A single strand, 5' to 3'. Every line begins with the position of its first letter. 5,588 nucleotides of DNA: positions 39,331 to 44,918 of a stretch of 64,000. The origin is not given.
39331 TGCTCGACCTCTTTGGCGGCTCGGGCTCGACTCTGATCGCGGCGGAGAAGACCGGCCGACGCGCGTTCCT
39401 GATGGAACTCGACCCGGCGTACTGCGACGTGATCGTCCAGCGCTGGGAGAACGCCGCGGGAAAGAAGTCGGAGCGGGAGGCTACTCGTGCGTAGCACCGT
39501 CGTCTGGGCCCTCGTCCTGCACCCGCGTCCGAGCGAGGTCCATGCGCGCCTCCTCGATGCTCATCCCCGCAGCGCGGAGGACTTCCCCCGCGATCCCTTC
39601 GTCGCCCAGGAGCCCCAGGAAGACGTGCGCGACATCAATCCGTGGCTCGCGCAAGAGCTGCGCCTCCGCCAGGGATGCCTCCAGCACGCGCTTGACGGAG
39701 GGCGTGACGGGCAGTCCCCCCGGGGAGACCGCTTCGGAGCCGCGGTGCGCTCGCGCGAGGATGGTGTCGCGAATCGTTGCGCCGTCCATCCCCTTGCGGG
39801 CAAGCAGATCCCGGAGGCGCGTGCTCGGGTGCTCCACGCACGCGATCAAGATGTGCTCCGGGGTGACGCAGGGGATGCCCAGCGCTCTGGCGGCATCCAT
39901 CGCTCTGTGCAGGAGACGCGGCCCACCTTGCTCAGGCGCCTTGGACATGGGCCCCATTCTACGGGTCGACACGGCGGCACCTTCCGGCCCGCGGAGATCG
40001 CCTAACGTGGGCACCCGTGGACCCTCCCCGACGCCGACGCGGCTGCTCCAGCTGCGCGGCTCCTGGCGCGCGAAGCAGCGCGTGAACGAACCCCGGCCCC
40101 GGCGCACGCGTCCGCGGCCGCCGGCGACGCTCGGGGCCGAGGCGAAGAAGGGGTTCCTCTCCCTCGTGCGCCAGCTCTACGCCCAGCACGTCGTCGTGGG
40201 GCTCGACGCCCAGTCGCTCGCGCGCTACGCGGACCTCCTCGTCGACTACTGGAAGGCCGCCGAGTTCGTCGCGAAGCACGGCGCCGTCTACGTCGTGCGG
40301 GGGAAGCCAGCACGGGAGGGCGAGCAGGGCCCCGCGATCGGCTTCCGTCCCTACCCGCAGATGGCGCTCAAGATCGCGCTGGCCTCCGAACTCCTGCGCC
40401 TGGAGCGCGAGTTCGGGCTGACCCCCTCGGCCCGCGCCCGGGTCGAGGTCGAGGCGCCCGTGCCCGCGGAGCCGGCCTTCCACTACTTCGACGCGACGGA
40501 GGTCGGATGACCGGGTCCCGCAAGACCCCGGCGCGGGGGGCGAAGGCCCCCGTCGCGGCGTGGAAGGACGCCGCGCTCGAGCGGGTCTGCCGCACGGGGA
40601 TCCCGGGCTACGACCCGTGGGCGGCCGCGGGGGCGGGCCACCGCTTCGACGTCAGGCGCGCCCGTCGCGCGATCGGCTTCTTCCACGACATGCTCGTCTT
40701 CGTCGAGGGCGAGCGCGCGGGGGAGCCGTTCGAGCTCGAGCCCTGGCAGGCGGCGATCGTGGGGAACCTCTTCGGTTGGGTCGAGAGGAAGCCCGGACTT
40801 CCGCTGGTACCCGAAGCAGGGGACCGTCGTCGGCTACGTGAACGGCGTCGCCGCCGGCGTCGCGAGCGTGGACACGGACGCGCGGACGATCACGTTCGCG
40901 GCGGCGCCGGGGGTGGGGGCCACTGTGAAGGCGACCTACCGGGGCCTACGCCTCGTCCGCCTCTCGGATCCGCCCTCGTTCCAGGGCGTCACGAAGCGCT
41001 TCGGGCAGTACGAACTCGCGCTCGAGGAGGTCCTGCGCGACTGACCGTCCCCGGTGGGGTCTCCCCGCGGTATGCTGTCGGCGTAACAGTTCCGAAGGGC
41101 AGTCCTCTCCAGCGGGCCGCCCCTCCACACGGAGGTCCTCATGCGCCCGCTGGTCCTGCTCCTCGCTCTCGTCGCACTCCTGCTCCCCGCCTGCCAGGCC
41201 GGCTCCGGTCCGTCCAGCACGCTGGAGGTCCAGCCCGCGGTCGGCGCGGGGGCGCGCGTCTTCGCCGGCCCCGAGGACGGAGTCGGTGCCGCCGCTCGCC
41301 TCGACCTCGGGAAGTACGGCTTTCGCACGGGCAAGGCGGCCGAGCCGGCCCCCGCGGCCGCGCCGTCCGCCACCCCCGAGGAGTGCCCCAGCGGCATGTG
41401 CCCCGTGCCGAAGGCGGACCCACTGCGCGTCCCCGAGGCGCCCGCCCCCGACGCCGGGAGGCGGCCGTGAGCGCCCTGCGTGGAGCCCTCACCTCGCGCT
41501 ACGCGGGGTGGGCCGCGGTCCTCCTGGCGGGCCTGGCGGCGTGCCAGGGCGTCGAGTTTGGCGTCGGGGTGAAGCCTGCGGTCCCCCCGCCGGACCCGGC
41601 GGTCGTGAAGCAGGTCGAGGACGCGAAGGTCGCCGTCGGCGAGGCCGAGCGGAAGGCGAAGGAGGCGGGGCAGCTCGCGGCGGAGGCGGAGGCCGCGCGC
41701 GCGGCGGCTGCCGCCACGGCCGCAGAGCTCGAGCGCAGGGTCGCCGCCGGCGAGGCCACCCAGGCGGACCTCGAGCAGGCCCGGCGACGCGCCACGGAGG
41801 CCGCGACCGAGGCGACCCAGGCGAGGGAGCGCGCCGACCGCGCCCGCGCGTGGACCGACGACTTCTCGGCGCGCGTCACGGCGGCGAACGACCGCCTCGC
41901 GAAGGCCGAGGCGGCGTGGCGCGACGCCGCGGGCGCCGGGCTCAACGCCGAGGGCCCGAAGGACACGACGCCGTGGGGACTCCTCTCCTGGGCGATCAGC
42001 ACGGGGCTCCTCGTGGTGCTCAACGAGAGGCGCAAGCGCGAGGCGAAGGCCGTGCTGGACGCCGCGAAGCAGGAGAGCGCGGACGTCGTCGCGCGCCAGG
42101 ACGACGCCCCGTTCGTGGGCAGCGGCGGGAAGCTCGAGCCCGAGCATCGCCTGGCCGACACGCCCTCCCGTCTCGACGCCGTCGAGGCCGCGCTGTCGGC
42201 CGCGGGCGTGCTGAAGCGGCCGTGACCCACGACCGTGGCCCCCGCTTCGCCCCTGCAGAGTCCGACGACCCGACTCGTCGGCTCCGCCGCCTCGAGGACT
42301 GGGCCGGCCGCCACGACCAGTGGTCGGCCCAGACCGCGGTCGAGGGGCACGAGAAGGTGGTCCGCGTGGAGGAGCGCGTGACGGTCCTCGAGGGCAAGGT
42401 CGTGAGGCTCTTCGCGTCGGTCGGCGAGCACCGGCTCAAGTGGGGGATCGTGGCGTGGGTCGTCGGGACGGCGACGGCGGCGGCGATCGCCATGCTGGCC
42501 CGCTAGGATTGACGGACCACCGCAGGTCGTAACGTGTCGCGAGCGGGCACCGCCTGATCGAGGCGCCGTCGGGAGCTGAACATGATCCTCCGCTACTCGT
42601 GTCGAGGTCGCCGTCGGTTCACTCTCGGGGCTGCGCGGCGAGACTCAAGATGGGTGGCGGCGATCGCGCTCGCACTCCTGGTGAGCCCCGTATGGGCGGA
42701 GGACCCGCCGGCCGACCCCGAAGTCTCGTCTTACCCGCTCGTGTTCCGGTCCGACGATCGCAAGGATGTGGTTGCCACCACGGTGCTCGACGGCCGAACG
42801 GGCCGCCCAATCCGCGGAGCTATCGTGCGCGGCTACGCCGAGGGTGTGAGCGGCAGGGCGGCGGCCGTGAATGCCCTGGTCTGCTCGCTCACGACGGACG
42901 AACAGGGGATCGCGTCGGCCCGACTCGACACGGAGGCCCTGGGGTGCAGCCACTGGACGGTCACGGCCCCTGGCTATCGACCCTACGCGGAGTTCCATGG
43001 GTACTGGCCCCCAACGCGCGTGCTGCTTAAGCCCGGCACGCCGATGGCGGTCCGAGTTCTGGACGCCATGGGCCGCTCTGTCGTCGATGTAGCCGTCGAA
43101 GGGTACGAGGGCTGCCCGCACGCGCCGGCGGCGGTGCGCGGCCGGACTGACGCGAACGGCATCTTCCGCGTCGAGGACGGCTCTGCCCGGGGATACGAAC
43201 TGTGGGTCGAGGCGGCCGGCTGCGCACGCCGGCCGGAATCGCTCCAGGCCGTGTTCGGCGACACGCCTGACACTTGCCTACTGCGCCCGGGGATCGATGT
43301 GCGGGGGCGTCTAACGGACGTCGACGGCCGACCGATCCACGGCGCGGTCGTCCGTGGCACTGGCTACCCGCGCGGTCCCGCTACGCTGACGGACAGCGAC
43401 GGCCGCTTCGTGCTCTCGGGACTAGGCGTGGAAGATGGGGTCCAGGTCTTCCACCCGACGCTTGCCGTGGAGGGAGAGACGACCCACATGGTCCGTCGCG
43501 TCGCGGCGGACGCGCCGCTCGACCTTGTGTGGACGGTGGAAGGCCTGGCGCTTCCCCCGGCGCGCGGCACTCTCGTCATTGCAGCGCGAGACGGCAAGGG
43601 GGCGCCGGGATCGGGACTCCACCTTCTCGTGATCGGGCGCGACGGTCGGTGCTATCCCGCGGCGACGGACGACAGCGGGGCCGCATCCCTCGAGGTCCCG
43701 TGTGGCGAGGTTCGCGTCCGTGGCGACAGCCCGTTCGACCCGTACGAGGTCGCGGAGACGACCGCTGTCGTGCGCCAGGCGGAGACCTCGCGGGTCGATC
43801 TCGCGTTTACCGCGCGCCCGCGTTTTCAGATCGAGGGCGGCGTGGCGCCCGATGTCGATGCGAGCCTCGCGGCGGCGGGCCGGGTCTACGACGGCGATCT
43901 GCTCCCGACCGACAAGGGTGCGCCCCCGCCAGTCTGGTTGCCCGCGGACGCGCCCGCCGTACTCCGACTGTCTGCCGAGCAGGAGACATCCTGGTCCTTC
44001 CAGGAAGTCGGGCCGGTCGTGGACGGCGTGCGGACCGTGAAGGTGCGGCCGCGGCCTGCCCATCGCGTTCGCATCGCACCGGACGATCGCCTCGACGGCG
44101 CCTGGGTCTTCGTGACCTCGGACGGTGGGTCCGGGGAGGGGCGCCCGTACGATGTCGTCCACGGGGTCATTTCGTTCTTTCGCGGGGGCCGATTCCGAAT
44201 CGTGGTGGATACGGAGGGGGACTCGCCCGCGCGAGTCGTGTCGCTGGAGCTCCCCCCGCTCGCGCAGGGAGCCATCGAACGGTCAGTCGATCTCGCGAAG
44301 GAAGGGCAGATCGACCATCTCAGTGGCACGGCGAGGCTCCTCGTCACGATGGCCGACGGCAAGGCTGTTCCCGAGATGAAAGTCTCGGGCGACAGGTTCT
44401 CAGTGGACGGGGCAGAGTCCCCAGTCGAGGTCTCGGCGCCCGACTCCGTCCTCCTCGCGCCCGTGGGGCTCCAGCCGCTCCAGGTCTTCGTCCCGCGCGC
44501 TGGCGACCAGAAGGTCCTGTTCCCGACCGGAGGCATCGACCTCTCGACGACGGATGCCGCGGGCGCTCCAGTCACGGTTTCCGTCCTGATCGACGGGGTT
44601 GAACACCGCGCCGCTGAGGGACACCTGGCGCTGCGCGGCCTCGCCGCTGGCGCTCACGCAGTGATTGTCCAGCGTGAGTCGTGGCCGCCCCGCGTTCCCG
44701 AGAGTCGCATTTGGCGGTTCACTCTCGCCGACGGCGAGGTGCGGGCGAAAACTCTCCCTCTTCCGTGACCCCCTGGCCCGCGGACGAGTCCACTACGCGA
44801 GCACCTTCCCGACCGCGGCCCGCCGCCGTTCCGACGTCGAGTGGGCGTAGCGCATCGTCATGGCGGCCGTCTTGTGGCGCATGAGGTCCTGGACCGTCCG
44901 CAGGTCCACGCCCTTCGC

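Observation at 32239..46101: About 13.9 kb degraded prophage/integrative island at tRNA-Ser(GCT), with att repeats and arm-type motifs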

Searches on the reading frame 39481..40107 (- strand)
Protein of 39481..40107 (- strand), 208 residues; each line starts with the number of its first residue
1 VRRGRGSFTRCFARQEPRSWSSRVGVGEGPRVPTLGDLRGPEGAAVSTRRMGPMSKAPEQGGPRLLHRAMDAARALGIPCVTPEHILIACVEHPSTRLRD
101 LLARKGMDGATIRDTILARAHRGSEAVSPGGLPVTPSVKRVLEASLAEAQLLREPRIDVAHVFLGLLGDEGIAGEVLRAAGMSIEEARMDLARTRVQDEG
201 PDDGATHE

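Call 12: search_protein_families(library=pfam, proteins=[window:39481-40107:-], max_evalue=0.01)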
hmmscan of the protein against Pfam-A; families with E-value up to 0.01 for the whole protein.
window:39481-40107:- (208 aa): 1 family
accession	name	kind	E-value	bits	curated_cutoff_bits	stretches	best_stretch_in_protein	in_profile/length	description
PF02861.25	Clp_N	-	8.4e-12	45.5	20.7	2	147-191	3-48/53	Clp amino terminal domain, pathogenicity island component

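Call 15: search_protein_families(library=phrogs, proteins=[window:39481-40107:-], max_evalue=0.01)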
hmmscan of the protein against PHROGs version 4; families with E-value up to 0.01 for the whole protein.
window:39481-40107:- (208 aa): 2 families
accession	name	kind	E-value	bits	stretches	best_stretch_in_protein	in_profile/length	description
phrog_35667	-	unknown function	0.00016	22.3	1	69-187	26-144/235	-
phrog_4871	-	other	0.0086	15.5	0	66-194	16-145/764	ATP-dependent protease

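Call 16: search_protein_families(library=padloc, proteins=[window:39481-40107:-], max_evalue=0.01)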
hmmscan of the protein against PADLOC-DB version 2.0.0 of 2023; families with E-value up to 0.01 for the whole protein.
window:39481-40107:- (208 aa): 0 families

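Call 108: search_protein_families(library=ncbifam, proteins=[window:39481-40107:-], max_evalue=0.01)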
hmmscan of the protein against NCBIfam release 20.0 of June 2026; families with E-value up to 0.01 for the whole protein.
window:39481-40107:- (208 aa): 3 families
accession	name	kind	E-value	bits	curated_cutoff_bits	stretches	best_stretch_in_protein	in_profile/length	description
NF033606.1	heat_AAA_ClpK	exception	3.1e-06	25.4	1900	1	44-204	98-254/949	heat shock survival AAA family ATPase ClpK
TIGR03346.1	chaperone_ClpB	equivalog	2.2e-05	23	1232.1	1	66-197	9-141/853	ATP-dependent chaperone ClpB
NF033607.0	disagg_AAA_ClpG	exception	0.0014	16.6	1900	1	65-204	96-233/932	AAA family protein disaggregase ClpG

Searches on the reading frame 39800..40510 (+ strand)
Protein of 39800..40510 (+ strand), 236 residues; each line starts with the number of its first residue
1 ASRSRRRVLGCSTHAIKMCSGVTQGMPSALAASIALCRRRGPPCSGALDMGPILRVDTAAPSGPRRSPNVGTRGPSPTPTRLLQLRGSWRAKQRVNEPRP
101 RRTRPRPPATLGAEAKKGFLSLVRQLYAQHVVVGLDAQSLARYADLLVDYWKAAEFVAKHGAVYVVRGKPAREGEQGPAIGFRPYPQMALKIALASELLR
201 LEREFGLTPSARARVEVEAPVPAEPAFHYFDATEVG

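Call 14: search_protein_families(library=pfam, proteins=[window:39800-40510:+], max_evalue=0.01)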
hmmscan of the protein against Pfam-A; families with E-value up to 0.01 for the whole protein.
window:39800-40510:+ (236 aa): 1 family
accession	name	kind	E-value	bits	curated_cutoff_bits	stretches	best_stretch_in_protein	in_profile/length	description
PF05119.17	Terminase_4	-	2e-13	51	24.7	1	115-219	1-95/98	Phage terminase, small subunit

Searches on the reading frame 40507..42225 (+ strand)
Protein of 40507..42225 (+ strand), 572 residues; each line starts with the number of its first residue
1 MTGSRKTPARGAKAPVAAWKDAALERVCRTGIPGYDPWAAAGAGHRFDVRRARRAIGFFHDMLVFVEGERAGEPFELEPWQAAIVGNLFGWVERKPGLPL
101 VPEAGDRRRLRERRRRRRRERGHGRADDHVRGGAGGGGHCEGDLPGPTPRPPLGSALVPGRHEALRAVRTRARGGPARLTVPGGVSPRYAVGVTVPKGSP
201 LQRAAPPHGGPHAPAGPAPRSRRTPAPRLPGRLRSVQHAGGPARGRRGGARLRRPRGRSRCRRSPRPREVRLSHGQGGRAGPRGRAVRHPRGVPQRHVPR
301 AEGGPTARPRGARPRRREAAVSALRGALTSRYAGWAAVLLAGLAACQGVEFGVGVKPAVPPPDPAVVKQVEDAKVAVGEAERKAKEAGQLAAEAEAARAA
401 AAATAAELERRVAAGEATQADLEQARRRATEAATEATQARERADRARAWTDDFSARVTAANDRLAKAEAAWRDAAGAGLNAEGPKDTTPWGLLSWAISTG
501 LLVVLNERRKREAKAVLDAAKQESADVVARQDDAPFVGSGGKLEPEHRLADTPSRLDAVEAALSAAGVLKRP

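Call 14: search_protein_families(library=pfam, proteins=[window:40507-42225:+], max_evalue=0.01)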
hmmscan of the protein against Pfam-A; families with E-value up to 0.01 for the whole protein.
window:40507-42225:+ (572 aa): 0 families

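Call 15: search_protein_families(library=phrogs, proteins=[window:40507-42225:+], max_evalue=0.01)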
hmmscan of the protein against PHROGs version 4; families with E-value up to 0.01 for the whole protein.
window:40507-42225:+ (572 aa): 3 families
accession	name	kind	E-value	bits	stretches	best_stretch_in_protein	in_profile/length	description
phrog_10517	-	head and packaging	1.6e-09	38.6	1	45-105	76-125/207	terminase large subunit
phrog_9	-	head and packaging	3.8e-09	36.9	1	33-112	176-225/812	terminase large subunit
phrog_4914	-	head and packaging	3.2e-06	27.9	1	46-95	50-99/213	terminase large subunit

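Call 16: search_protein_families(library=padloc, proteins=[window:40507-42225:+], max_evalue=0.01)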
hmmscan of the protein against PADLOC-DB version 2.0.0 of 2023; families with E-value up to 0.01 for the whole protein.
window:40507-42225:+ (572 aa): 0 families

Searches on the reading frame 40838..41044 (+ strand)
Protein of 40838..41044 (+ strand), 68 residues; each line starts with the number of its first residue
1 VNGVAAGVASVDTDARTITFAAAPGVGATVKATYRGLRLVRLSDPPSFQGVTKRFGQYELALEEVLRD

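Call 14: search_protein_families(library=pfam, proteins=[window:40838-41044:+], max_evalue=0.01)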
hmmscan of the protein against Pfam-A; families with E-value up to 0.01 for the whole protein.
window:40838-41044:+ (68 aa): 0 families

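Call 15: search_protein_families(library=phrogs, proteins=[window:40838-41044:+], max_evalue=0.01)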
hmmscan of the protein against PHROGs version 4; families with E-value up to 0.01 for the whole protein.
window:40838-41044:+ (68 aa): 0 families

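Call 55: search_dna_similar(query=window:40838-41041:+, collection=phages, mode=protein, max_evalue=1, max_rows=12)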
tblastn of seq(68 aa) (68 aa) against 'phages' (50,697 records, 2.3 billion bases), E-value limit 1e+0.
Records with a match: 3; places in all: 3; records where one place covers at least 80% of the query: 3.
Best place of each record, by identity: <60% 3.
By first word of the organism name: Aeromonas 3.
By host as written in the record: Aeromonas hydrophila 2; - 1.
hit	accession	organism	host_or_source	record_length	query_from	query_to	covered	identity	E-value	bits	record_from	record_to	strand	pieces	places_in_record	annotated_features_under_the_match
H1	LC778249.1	Aeromonas phage phiWae14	urban sewage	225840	2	68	99%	35.2%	6e-1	32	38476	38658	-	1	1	hypothetical protein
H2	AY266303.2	Aeromonas phage Aeh1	Aeromonas hydrophila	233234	2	68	99%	34.3%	5e-1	33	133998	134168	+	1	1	7: gp7 baseplate wedge initiator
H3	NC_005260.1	Aeromonas phage Aeh1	Aeromonas hydrophila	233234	2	68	99%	34.3%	5e-1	33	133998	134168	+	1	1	7: baseplate wedge subunit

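Call 88: search_protein_families(library=pfam, proteins=[window:40838-41044:+], max_evalue=1)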
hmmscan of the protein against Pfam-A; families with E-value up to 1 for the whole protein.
window:40838-41044:+ (68 aa): 1 family
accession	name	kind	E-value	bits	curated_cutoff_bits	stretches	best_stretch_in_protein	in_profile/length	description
PF09343.15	DUF2460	-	0.014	15.3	30.4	1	4-42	141-179/205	Conserved hypothetical protein 2217 (DUF2460)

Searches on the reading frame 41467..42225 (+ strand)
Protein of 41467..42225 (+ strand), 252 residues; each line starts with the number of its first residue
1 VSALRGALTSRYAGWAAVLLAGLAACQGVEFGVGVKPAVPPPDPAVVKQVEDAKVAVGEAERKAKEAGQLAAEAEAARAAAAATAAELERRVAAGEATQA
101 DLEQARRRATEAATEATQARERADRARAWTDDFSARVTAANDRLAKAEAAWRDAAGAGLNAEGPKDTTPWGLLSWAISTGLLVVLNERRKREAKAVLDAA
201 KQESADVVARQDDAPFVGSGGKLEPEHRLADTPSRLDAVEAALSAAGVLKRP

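Call 88: search_protein_families(library=pfam, proteins=[window:41578-42225:+], max_evalue=1)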
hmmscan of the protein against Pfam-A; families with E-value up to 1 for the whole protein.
window:41578-42225:+ (215 aa): 3 families
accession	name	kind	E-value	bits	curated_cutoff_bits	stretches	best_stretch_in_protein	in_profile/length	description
PF00261.25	Tropomyosin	-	0.029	14.2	38.6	1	13-118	8-110/242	Tropomyosin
PF23203.1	KIF21A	-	0.038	14.2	28.5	1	40-109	25-94/161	KIF21A-like domain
PF05262.16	Borrelia_P83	-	0.65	8.8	33.6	1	11-90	231-309/489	Borrelia P83/100 protein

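Call 108: search_protein_families(library=ncbifam, proteins=[window:41467-42225:+], max_evalue=0.01)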
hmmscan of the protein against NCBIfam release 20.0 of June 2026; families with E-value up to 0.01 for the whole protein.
window:41467-42225:+ (252 aa): 0 families

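Call 110: search_protein_families(library=phrogs, proteins=[window:41467-42225:+], max_evalue=0.01)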
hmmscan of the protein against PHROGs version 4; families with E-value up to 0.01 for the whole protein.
window:41467-42225:+ (252 aa): 0 families

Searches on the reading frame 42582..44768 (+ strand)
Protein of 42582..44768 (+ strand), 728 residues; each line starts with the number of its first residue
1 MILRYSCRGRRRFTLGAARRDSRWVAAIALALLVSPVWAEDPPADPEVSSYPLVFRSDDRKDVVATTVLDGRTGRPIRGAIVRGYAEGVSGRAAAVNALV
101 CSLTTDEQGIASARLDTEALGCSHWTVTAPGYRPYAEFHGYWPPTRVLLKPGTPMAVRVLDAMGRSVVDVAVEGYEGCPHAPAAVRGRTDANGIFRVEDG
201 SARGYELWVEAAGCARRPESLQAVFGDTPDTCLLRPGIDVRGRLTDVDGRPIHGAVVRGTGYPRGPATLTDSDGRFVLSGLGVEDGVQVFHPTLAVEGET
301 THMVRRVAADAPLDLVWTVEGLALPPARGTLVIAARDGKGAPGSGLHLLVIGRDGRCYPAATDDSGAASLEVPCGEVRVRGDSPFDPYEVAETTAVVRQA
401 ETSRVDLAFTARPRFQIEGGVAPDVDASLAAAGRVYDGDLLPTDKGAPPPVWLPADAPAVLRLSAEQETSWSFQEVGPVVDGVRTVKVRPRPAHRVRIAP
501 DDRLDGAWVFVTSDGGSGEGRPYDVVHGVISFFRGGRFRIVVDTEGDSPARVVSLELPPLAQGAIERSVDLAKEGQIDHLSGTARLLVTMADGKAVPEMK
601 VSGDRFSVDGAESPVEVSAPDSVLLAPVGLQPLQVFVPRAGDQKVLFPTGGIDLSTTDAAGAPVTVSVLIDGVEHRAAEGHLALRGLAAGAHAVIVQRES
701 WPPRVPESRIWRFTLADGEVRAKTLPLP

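Call 14: search_protein_families(library=pfam, proteins=[window:42582-44768:+], max_evalue=0.01)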
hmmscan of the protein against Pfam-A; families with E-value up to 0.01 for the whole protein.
window:42582-44768:+ (728 aa): 1 family
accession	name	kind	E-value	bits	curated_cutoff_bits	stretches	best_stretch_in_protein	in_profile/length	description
PF13620.12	CarboxypepD_reg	-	2e-15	57.3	32.3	1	240-283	2-47/82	Carboxypeptidase regulatory-like domain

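Call 15: search_protein_families(library=phrogs, proteins=[window:42582-44768:+], max_evalue=0.01)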
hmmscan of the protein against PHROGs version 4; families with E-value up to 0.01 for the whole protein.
window:42582-44768:+ (728 aa): 0 families

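Call 16: search_protein_families(library=padloc, proteins=[window:42582-44768:+], max_evalue=0.01)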
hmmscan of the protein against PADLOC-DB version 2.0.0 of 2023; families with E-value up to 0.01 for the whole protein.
window:42582-44768:+ (728 aa): 0 families

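Call 108: search_protein_families(library=ncbifam, proteins=[window:42582-44768:+], max_evalue=0.01)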
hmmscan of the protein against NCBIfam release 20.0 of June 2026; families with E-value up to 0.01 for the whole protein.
window:42582-44768:+ (728 aa): 0 families
